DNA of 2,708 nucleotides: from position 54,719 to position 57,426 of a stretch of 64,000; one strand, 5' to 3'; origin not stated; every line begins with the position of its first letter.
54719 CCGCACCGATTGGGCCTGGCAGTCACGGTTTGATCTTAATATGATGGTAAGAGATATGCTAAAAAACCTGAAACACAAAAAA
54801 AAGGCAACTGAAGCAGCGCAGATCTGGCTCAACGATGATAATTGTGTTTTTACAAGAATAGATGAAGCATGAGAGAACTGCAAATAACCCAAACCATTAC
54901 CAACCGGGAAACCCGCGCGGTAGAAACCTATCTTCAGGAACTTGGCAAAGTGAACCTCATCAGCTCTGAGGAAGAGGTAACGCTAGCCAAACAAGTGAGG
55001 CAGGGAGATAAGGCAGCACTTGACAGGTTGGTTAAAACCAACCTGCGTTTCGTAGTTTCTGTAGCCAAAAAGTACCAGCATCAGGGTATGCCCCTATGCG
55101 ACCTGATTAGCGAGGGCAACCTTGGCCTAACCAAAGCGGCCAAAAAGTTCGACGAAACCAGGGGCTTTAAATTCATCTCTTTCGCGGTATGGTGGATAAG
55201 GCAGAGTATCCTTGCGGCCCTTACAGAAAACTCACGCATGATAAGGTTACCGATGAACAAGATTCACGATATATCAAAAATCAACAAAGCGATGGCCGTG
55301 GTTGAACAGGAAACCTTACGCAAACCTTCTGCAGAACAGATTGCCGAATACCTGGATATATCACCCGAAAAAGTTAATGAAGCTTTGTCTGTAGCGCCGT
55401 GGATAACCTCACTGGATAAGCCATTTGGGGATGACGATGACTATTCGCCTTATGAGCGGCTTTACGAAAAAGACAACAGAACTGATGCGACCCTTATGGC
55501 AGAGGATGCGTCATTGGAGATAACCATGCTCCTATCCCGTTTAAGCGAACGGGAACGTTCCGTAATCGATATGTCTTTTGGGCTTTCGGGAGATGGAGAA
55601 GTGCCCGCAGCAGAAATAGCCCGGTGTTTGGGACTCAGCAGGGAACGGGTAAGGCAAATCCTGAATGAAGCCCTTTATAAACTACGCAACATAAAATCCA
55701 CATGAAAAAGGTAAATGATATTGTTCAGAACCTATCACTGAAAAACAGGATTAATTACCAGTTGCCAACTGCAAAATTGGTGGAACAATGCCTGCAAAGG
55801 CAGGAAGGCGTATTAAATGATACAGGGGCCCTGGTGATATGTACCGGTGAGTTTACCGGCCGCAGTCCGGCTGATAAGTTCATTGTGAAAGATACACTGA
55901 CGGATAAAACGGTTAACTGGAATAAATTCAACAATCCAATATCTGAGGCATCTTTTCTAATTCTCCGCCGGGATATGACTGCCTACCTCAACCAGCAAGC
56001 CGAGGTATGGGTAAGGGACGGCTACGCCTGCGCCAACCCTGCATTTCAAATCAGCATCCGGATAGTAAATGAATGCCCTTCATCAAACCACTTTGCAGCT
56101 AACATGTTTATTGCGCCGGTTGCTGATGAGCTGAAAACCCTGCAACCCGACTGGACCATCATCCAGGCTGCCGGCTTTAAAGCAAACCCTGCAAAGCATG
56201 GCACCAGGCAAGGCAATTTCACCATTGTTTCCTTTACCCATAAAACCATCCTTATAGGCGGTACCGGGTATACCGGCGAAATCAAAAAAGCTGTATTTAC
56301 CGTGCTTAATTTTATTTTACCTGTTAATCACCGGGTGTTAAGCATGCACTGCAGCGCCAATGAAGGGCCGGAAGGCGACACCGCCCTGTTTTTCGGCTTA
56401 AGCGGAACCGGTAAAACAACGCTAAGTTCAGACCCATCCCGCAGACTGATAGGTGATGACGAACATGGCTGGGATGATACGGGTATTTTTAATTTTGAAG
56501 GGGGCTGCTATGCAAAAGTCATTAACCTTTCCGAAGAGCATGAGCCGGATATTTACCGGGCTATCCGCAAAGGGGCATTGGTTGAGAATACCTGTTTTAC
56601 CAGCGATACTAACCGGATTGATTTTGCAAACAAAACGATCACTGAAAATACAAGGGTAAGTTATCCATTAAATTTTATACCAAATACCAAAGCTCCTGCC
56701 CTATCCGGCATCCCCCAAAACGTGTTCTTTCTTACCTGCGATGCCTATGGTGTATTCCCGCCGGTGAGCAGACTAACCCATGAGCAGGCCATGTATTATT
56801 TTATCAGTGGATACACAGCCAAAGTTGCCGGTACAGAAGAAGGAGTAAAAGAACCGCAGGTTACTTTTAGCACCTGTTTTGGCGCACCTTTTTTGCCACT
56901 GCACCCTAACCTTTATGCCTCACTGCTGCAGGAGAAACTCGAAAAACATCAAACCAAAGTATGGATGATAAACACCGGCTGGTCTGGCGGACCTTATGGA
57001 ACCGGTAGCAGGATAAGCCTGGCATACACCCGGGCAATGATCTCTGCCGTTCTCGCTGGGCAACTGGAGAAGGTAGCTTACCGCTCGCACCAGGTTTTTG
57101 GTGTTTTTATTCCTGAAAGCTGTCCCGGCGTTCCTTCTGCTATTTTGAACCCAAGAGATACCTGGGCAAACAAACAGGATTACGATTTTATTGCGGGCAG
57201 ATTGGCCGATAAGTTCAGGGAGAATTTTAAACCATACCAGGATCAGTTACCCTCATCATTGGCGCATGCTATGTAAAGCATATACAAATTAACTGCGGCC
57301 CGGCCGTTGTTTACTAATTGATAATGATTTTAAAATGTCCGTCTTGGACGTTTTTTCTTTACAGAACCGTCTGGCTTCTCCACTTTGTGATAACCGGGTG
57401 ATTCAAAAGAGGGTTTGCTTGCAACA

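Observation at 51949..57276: Self-contained amino-acid-to-sugar (gluconeogenesis) module with its own Lrp and sigma factor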

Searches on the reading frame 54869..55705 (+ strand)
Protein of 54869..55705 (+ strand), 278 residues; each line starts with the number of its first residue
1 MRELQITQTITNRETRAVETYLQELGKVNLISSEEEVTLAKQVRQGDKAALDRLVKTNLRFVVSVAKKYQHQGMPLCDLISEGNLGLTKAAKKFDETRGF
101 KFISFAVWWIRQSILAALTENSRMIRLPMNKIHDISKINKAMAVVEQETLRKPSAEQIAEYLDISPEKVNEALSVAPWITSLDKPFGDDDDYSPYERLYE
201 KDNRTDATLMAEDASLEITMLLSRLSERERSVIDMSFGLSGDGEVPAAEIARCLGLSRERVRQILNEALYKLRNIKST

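Call 3: search_protein_families(library=ncbifam, proteins=[window:54869-55705:+])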
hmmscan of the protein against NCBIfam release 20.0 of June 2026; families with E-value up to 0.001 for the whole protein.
window:54869-55705:+ (278 aa): 57 families (the best 25 are shown)
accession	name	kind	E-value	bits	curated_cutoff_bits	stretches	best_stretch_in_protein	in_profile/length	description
TIGR02997.1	Sig70-cyanoRpoD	subfamily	1.7e-74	250.8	384.5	2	45-273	71-298/298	RNA polymerase sigma factor, RpoD/SigA family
NF004207.0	PRK05657.1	equivalog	2.1e-71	241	394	1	6-275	46-316/329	RNA polymerase sigma factor RpoS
TIGR02394.1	rpoS_proteo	equivalog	3.8e-71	239.9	378.7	1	9-275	6-273/285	RNA polymerase sigma factor RpoS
NF005785.0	PRK07598.1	equivalog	3.7e-68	230.3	554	2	40-276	167-402/415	RNA polymerase sigma factor SigC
NF004208.0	PRK05658.1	equivalog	4.3e-65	220.9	555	2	49-274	392-618/631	RNA polymerase sigma factor RpoD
NF006666.0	PRK09210.1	equivalog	6.7e-65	219.8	572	1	17-274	100-358/370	RNA polymerase sigma factor RpoD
TIGR02393.1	RpoD_Cterm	equivalog_domain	6.4e-60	202.7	354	1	51-276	2-228/238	RNA polymerase sigma factor RpoD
NF041931.2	MzaA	equivalog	9.2e-60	203.3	800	1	49-274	475-703/726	MZA anti-phage system associated sigma-70 family RNA polymerase sigma factor MzaA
NF005920.0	PRK07921.1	subfamily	3.1e-59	200.6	464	1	43-274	85-316/328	RNA polymerase sigma factor SigB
NF005643.0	PRK07406.1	equivalog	6.2e-59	200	500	1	47-274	158-385/397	RNA polymerase sigma factor RpoD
NF004615.0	PRK05949.1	subfamily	7e-59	199.4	530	2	39-276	82-318/327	RNA polymerase sigma factor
NF005642.0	PRK07405.1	subfamily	1.1e-58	198.9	524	2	48-277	81-310/318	RNA polymerase sigma factor SigD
NF004561.0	PRK05901.1-3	equivalog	7.2e-54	183.8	582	1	48-274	298-525/537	RNA polymerase sigma factor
NF004560.0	PRK05901.1-1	equivalog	1.4e-52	179.5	711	1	44-274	274-504/516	RNA polymerase sigma factor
NF004565.0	PRK05901.2-3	equivalog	1.4e-49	169.2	484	1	17-275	217-489/501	RNA polymerase sigma factor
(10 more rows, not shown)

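Call 4: search_protein_families(library=pfam, proteins=[window:54869-55705:+])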
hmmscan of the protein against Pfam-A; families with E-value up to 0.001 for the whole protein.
window:54869-55705:+ (278 aa): 7 families
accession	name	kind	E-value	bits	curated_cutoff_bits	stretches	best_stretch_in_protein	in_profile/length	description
PF04542.20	Sigma70_r2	-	4.4e-17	62.1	24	1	54-123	1-70/71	Sigma-70 region 2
PF04539.22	Sigma70_r3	-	4.9e-17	62.2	25.3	1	135-195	3-63/78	Sigma-70 region 3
PF04545.22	Sigma70_r4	-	1.2e-16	60.4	24.1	1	221-274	1-50/50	Sigma-70, region 4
PF00140.25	Sigma70_r1_2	-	2.4e-11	43.8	22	1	18-49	3-34/34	Sigma-70 factor, region 1.2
PF08281.18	Sigma70_r4_2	-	1.6e-05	24.9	25.7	0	216-272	2-54/54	Sigma-70, region 4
PF13545.12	HTH_Crp_2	-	8.6e-05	22.9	27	0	153-174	23-44/70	Crp-like helix-turn-helix domain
PF04967.18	HTH_10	-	0.00036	20.7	23.1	0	151-175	22-46/53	HTH DNA binding domain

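Call 13: find_homologous_proteins(query=window:54869-55705:+, max_evalue=1e-40)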
Query window:54869-55705:+ (278 aa): 7995 proteins with E <= 1e-40 among 8000 candidates; the best 120 are listed.
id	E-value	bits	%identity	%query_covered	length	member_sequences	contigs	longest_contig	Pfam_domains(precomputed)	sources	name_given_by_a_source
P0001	1.5e-167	573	95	100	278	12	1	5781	PF04545.23,PF00140.26,PF04542.21,PF04539.23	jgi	jgi:RNA polymerase primary sigma factor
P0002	2.4e-141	488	82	99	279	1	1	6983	PF04545.23,PF00140.26,PF04542.21,PF04539.23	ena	-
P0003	4.6e-140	483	82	99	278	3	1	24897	PF04545.23,PF00140.26,PF04542.21,PF04539.23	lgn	-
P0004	1.5e-116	406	69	99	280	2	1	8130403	PF04545.23,PF00140.26,PF04542.21,PF04539.23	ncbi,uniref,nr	ncbi:sigma-70 family RNA polymerase sigma factor [Mucilaginibacter sp. SMC90]|uniref:sigma-70 family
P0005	2.2e-116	406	69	100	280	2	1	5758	PF04545.23,PF00140.26,PF04542.21,PF04539.23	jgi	jgi:RNA polymerase primary sigma factor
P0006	9.8e-114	397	69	99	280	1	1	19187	PF04545.23,PF00140.26,PF04542.21,PF04539.23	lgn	-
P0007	3.0e-112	392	68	100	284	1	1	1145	PF04545.23,PF00140.26,PF04542.21,PF04539.23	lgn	-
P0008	5.8e-111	388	67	100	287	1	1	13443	PF04545.23,PF00140.26,PF04542.21,PF04539.23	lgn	-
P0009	5.0e-108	378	65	99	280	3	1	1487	PF04545.23,PF00140.26,PF04542.21,PF04539.23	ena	-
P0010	5.1e-108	378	63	98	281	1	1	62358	PF04545.23,PF00140.26,PF04542.21,PF04539.23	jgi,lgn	jgi:RNA polymerase primary sigma factor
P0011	1.8e-107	377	64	98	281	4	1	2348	PF04545.23,PF00140.26,PF04542.21,PF04539.23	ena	-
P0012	2.1e-107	376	64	98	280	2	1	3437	PF04545.23,PF00140.26,PF04542.21,PF04539.23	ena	-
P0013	5.5e-106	372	63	98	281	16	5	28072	PF04545.23,PF00140.26,PF04542.21,PF04539.23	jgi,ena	-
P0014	1.6e-105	370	64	99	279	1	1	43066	PF04545.23,PF00140.26,PF04542.21,PF04539.23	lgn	-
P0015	2.9e-105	369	62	99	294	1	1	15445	PF04545.23,PF00140.26,PF04542.21,PF04539.23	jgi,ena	-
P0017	1.5e-104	367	62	99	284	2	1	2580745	PF04545.23,PF00140.26,PF04542.21,PF04539.23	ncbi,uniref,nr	ncbi:sigma-70 family RNA polymerase sigma factor [Mucilaginibacter aquaedulcis]|uniref:sigma-70 fami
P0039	4.0e-95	336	57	99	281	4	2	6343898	PF04545.23,PF00140.26,PF04542.21,PF04539.23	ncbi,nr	ncbi:sigma-70 family RNA polymerase sigma factor [Mucilaginibacter gotjawali]|nr:RNA polymerase sigm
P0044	6.6e-93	329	59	100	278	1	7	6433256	PF04545.23,PF00140.26,PF04542.21,PF04539.23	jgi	jgi:RNA polymerase primary sigma factor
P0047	2.9e-92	327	57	100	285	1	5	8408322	PF04545.23,PF00140.26,PF04542.21,PF04539.23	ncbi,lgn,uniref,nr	ncbi:sigma-70 family RNA polymerase sigma factor [Mucilaginibacter paludis]|uniref:RNA polymerase, s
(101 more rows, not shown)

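Call 14: find_encoding_contigs(protein=P0003, flank=7000, max_places=2)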
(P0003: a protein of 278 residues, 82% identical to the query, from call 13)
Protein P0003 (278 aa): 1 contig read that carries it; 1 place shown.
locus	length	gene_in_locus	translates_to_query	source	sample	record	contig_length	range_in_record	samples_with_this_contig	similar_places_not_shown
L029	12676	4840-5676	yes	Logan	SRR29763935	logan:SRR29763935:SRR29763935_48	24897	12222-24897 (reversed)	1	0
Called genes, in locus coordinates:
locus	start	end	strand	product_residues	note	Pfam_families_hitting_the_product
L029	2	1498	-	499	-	?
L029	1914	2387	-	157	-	PF13404:HTH_AsnC-type, PF13412:HTH_24, PF01037:AsnC_trans_reg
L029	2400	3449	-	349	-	PF00316:FBPase, PF18913:FBPase_C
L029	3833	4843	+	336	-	PF01370:Epimerase, PF04321:RmlD_sub_bind, PF16363:GDP_Man_Dehyd, PF07993:NAD_binding_4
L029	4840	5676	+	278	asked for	PF00140:Sigma70_r1_2, PF04542:Sigma70_r2, PF04539:Sigma70_r3, PF04545:Sigma70_r4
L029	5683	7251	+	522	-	PF01293:PEPCK_ATP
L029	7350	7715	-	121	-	PF00076:RRM_1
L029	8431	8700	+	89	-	PF01807:Zn_ribbon_DnaG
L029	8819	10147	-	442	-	PF00657:Lipase_GDSL (faint)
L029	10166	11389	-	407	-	PF03349:Toluene_X, PF13505:OMP_b-brl (faint), PF10677:DUF2490 (faint)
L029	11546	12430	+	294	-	PF12833:HTH_18, PF00165:HTH_AraC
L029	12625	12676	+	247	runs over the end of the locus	PF01012:ETF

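Call 15: find_encoding_contigs(protein=P0004, flank=7000, max_places=2)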
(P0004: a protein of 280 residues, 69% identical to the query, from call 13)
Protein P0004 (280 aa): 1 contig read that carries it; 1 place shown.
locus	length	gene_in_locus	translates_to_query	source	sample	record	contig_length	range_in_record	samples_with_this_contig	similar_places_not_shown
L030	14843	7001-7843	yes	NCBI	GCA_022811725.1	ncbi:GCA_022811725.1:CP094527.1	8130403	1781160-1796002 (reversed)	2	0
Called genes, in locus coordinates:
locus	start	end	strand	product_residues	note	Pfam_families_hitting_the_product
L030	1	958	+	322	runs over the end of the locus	PF00535:Glycos_transf_2, PF10111:Glyco_tranf_2_2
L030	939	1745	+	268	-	PF01522:Polysacc_deac_1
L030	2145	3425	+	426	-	PF13102:Phage_int_SAM_5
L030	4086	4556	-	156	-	PF13404:HTH_AsnC-type, PF13412:HTH_24, PF01037:AsnC_trans_reg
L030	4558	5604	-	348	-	PF00316:FBPase, PF18913:FBPase_C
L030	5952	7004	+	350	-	PF01370:Epimerase, PF16363:GDP_Man_Dehyd (weak)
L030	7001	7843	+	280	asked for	PF00140:Sigma70_r1_2, PF04542:Sigma70_r2, PF04539:Sigma70_r3, PF04545:Sigma70_r4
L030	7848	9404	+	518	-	PF01293:PEPCK_ATP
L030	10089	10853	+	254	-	PF13650:Asp_protease_2, PF13975:gag-asp_proteas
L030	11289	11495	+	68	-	PF17293:Arm-DNA-bind_5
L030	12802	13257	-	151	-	PF08240:ADH_N (weak)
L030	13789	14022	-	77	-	PF01381:HTH_3 (weak)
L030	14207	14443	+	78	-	PF12844:HTH_19 (weak), PF01381:HTH_3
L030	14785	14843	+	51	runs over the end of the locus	PF18919:DUF5670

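Call 16: find_encoding_contigs(protein=P0017, flank=7000, max_places=2)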
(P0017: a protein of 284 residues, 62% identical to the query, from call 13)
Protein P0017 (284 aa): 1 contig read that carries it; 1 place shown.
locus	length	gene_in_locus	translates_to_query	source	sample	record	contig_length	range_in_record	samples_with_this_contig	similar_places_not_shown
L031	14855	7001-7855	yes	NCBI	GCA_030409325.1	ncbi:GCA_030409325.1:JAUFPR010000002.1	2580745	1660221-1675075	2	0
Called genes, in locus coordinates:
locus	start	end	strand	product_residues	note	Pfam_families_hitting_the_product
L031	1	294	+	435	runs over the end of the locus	-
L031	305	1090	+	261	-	-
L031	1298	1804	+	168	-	-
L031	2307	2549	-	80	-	-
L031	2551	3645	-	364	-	PF02265:S1-P1_nuclease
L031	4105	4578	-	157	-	PF13404:HTH_AsnC-type, PF13412:HTH_24, PF01037:AsnC_trans_reg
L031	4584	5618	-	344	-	PF00316:FBPase, PF18913:FBPase_C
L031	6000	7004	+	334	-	PF01073:3Beta_HSD (weak), PF01370:Epimerase, PF04321:RmlD_sub_bind, PF16363:GDP_Man_Dehyd, PF07993:NAD_binding_4 (weak)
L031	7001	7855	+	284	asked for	PF00140:Sigma70_r1_2, PF04542:Sigma70_r2, PF04539:Sigma70_r3 (weak), PF04545:Sigma70_r4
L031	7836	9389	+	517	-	PF01293:PEPCK_ATP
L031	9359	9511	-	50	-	-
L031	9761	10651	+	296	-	-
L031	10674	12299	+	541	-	PF01734:Patatin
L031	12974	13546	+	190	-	PF13527:Acetyltransf_9 (faint), PF00583:Acetyltransf_1, PF13508:Acetyltransf_7 (weak)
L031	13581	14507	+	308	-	PF00196:GerE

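Call 17: find_encoding_contigs(protein=P0039, flank=7000, max_places=1)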
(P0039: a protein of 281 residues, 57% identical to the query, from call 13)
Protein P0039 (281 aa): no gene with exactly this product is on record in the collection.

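Call 18: find_encoding_contigs(protein=P0047, flank=7000, max_places=1)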
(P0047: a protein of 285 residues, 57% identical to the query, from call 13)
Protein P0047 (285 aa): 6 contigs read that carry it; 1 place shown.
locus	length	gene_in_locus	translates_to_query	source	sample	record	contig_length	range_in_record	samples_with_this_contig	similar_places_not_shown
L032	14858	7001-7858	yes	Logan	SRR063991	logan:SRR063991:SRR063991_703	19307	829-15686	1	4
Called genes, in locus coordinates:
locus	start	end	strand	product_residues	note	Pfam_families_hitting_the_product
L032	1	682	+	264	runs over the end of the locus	PF25164:CoiA_N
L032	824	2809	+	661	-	PF14280:DUF4365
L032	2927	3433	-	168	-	PF13404:HTH_AsnC-type, PF13412:HTH_24, PF08279:HTH_11 (weak), PF01037:AsnC_trans_reg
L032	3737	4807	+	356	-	PF00266:Aminotran_5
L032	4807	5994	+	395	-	PF06245:DUF1015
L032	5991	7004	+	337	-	PF01370:Epimerase, PF04321:RmlD_sub_bind, PF16363:GDP_Man_Dehyd, PF07993:NAD_binding_4 (faint)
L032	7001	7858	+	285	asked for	PF00140:Sigma70_r1_2, PF04542:Sigma70_r2, PF04539:Sigma70_r3, PF04545:Sigma70_r4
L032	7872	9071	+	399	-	PF00155:Aminotran_1_2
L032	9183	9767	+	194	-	PF07638:Sigma70_ECF (weak), PF04542:Sigma70_r2, PF08281:Sigma70_r4_2, PF04545:Sigma70_r4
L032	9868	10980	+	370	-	PF04773:FecR, PF16344:FecR_C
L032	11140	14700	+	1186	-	PF07660:STN, PF13620:CarboxypepD_reg (weak), PF13715:CarbopepD_reg_2, PF07715:Plug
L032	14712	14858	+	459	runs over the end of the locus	PF14322:SusD-like_3, PF07980:SusD_RagB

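Call 19: find_encoding_contigs(protein=P0010, flank=7000, max_places=1)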
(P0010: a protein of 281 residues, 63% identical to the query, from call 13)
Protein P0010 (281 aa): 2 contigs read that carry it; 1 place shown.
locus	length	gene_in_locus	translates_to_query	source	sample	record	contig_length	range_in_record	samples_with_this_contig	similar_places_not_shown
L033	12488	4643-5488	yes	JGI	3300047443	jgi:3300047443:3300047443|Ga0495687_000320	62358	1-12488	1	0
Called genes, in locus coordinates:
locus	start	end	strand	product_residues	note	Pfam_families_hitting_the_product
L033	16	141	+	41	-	-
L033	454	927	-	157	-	PF13404:HTH_AsnC-type, PF13412:HTH_24, PF01037:AsnC_trans_reg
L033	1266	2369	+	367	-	PF00266:Aminotran_5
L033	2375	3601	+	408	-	PF06245:DUF1015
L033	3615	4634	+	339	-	PF01073:3Beta_HSD, PF01370:Epimerase, PF04321:RmlD_sub_bind, PF16363:GDP_Man_Dehyd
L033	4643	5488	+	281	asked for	PF00140:Sigma70_r1_2, PF04542:Sigma70_r2, PF04539:Sigma70_r3, PF04545:Sigma70_r4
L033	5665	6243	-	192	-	PF02525:Flavodoxin_2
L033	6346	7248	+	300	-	PF00126:HTH_1, PF03466:LysR_substrate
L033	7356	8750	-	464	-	-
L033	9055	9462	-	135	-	-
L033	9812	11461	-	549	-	PF02683:DsbD_TM, PF13899:Thioredoxin_7, PF13098:Thioredoxin_2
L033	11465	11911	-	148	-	PF11412:DsbD_N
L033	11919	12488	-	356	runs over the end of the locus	PF00291:PALP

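Call 20: find_encoding_contigs(protein=P0044, flank=7000, max_places=1)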
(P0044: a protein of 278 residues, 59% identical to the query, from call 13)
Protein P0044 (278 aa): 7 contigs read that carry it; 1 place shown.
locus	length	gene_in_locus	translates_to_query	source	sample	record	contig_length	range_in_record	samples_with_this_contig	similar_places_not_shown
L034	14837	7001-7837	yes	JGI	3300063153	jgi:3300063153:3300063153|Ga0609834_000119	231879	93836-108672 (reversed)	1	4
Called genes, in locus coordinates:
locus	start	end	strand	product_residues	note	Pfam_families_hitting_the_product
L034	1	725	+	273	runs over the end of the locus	PF00899:ThiF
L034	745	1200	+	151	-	PF01661:Macro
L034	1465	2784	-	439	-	-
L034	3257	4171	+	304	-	PF04471:Mrr_cat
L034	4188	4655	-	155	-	PF13404:HTH_AsnC-type, PF13412:HTH_24, PF01037:AsnC_trans_reg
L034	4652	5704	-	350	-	PF00316:FBPase, PF18913:FBPase_C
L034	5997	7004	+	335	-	PF01370:Epimerase, PF04321:RmlD_sub_bind, PF16363:GDP_Man_Dehyd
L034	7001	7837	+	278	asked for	PF00140:Sigma70_r1_2, PF04542:Sigma70_r2, PF04539:Sigma70_r3, PF04545:Sigma70_r4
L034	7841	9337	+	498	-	PF01293:PEPCK_ATP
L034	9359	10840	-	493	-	PF02661:Fic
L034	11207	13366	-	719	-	-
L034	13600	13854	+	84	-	-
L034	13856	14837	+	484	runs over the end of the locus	PF01823:MACPF, PF18885:DUF5648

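Call 60: search_protein_families(library=ncbifam, proteins=[L032:3737-4807:+, L032:4807-5994:+, L032:7872-9071:+, L032:5991-7004:+], max_evalue=1e-10)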
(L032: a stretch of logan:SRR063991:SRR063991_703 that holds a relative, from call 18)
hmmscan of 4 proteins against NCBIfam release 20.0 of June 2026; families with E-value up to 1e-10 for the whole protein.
L032:3737-4807:+ (356 aa): 4 families
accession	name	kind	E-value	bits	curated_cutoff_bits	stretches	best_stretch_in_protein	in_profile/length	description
NF003764.0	PRK05355.1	equivalog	2.3e-134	447.9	253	1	5-352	3-356/357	3-phosphoserine/phosphohydroxythreonine transaminase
TIGR01364.1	serC_1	equivalog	1.7e-125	418.6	443.6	1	7-350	2-356/358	phosphoserine transaminase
NF009112.0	PRK12462.1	equivalog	8.1e-104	347.3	563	1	5-352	5-364/365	phosphoserine transaminase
NF002841.0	PRK03080.1-2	equivalog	8.3e-11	41.5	477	0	5-300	12-318/389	phosphoserine transaminase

L032:4807-5994:+ (395 aa): 0 families

L032:7872-9071:+ (399 aa): 11 families
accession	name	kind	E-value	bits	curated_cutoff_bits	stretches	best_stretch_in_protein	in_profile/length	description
TIGR01822.1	2am3keto_CoA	equivalog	8.1e-202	670.3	493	1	6-394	2-393/393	glycine C-acetyltransferase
NF005394.0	PRK06939.1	equivalog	4.7e-194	644.6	460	1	1-394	1-397/397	glycine C-acetyltransferase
TIGR01825.1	gly_Cac_T_rel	subfamily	1.4e-135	451.9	535.4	1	9-394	1-385/385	BioF/Kbl family PLP-dependent acyltransferase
TIGR00858.1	bioF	equivalog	3.7e-110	368.1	426.45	1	22-384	2-364/365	8-amino-7-oxononanoate synthase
NF047600.1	SerpalmtaseCFB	equivalog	1.5e-103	346.6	640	1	7-392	7-393/395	serine palmitoyltransferase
NF047599.1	SerpalmtaseBetaP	equivalog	3.7e-90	302.5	500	1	17-391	22-393/394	serine palmitoyltransferase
TIGR01821.1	5aminolev_synth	equivalog_domain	3.9e-81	273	338.55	1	39-393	39-399/402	5-aminolevulinate synthase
NF047603.1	SerpalmtaseAlphaP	equivalog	1.5e-71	241.2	670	1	31-394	34-399/399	serine palmitoyltransferase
NF005526.0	PRK07179.1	equivalog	3.5e-54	183.9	428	1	40-387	53-395/407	alpha-hydroxyketone-type quorum-sensing autoinducer synthase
NF005697.0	PRK07505.1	subfamily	2e-45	155.1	342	1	37-388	44-399/405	hypothetical protein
NF004608.1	PRK05937.1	equivalog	3.4e-31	108.3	399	1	42-384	3-342/366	8-amino-7-oxononanoate synthase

L032:5991-7004:+ (337 aa): 1 family
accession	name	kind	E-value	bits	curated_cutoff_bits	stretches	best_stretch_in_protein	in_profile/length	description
NF043036.1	ErythonDh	equivalog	1.3e-27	96.9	325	1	5-307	2-318/321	D-erythronate dehydrogenase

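Call 70: find_related_loci(query=window:54869-55705:+, collection=genome_contigs, flank=6000)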
Query window:54869-55705:+ (278 aa) in genome_contigs; peptide patterns used: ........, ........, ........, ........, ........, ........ (x = any residue, [..] = any of these).
499 stretches matched a pattern; 12 encode a relative of the query (tblastn E <= 1e-3); 12 distinct loci.
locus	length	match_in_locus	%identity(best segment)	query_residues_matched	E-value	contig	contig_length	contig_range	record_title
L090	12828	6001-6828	69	1-276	2e-128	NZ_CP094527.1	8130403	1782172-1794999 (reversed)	Mucilaginibacter sp. SMC90 chromosome, complete genome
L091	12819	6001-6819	54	1-274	8e-99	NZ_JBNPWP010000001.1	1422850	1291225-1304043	Mucilaginibacter lappiensis strain ANJLi2 Ga0498884_01, whole genome shotgun sequence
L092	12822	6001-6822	53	1-273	2e-88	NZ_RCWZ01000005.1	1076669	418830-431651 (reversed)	Mucilaginibacter kameinonensis strain SCK scaffold5, whole genome shotgun sequence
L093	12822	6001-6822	53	1-273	2e-88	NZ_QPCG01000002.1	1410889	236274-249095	Mucilaginibacter endophyticus strain RS1 Scaffold2, whole genome shotgun sequence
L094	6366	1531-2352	53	1-273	3e-87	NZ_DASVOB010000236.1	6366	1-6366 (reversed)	MAG: Mucilaginibacter sp. isolate SMAG_U3142 k141_295019, whole genome shotgun sequence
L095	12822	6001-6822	52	1-273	4e-87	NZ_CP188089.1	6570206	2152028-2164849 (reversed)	Mucilaginibacter sp. R-33 chromosome, complete genome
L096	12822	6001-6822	52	1-273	4e-87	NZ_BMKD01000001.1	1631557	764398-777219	Mucilaginibacter rubeus strain CGMCC 1.15913 sequence01, whole genome shotgun sequence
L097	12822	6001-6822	53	1-273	1e-86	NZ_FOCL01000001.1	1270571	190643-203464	Mucilaginibacter gossypiicola strain Gh-48, whole genome shotgun sequence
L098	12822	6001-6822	52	1-273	8e-86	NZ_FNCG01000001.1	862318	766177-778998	Mucilaginibacter gossypii strain Gh-67, whole genome shotgun sequence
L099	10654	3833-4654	53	1-273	5e-85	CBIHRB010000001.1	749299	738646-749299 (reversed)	MAG TPA_asm: uncultured Mucilaginibacter sp. isolate SRR18156193_binner123_Refined_6 genome assembly, contig: ERZ2733685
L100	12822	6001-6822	51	1-273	2e-84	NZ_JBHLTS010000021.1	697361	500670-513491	Mucilaginibacter angelicae strain NCAIM B.02415 soapdenovo_K_127_21, whole genome shotgun sequence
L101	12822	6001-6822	54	1-273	9e-89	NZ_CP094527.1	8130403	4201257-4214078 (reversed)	Mucilaginibacter sp. SMC90 chromosome, complete genome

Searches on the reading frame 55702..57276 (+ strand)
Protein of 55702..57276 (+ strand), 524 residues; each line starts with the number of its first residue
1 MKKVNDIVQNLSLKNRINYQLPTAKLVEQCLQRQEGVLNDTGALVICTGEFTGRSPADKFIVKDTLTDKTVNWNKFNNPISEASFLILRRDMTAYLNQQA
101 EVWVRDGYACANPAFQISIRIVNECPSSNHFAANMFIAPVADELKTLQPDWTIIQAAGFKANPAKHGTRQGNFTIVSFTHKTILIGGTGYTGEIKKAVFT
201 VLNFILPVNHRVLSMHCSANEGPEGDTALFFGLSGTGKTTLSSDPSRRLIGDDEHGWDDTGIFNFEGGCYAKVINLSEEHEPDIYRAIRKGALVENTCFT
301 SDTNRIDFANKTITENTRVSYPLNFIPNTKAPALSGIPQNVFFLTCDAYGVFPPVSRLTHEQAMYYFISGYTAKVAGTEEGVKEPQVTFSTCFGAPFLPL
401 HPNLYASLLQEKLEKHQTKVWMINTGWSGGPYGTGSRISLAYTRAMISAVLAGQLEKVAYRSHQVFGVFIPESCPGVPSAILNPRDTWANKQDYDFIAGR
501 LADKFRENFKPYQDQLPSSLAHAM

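Call 3: search_protein_families(library=ncbifam, proteins=[window:55702-57276:+])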
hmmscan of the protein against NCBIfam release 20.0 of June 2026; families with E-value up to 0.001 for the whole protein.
window:55702-57276:+ (524 aa): 6 families
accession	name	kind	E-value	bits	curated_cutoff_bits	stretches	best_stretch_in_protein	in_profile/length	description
NF006820.0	PRK09344.1-2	subfamily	2.3e-238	792.1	636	1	9-521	12-522/529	phosphoenolpyruvate carboxykinase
TIGR00224.1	pckA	equivalog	6.1e-206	685.4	590.05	1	15-515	19-520/532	phosphoenolpyruvate carboxykinase (ATP)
NF006822.0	PRK09344.1-4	equivalog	9.7e-204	677.8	806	1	10-520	17-525/537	phosphoenolpyruvate carboxykinase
NF006819.0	PRK09344.1-1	subfamily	1.2e-185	618.4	745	1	3-515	18-525/538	phosphoenolpyruvate carboxykinase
NF006823.0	PRK09344.1-5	equivalog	2.5e-169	564.2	815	1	14-513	5-501/513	phosphoenolpyruvate carboxykinase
NF006821.0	PRK09344.1-3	subfamily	3.1e-130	435.3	369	1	8-515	12-513/525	phosphoenolpyruvate carboxykinase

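Call 4: search_protein_families(library=pfam, proteins=[window:55702-57276:+])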
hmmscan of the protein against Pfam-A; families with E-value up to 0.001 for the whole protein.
window:55702-57276:+ (524 aa): 1 family
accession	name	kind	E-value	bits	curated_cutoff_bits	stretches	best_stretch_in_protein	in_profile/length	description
PF01293.25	PEPCK_ATP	-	9.1e-212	704.2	26.5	1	16-479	2-464/465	Phosphoenolpyruvate carboxykinase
